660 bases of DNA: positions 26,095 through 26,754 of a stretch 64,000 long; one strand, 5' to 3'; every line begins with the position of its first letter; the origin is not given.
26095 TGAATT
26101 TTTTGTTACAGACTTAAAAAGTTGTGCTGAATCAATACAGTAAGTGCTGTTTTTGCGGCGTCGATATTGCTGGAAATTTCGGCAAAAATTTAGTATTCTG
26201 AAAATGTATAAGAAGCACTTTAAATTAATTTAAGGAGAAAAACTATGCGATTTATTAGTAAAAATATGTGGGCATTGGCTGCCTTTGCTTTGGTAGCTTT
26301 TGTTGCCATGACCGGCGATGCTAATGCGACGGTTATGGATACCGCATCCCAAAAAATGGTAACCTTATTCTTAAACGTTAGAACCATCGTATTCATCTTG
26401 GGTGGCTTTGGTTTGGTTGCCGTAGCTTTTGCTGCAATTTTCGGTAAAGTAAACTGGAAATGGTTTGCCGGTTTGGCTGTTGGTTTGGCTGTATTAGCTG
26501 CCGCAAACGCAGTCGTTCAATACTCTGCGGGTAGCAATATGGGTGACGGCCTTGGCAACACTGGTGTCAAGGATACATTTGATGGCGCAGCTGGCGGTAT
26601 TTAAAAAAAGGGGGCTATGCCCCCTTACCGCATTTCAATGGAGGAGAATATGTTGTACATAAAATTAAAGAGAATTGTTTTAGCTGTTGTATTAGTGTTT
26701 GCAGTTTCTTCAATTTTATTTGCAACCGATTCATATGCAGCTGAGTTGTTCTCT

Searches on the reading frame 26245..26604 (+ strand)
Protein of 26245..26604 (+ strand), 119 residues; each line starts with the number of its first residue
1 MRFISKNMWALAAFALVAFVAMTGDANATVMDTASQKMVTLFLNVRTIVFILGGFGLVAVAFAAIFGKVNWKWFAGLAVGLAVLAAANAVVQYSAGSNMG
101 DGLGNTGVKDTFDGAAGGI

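Call 12: search_protein_families(library=pfam, proteins=[window:26245-26604:+], max_evalue=0.01)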
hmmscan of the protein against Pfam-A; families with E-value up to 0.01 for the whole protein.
window:26245-26604:+ (119 aa): 1 family
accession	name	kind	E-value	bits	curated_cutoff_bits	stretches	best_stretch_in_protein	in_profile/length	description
PF04956.18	TrbC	-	7.4e-07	29.7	27.9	1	6-92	8-96/98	TrbC/VIRB2 pilin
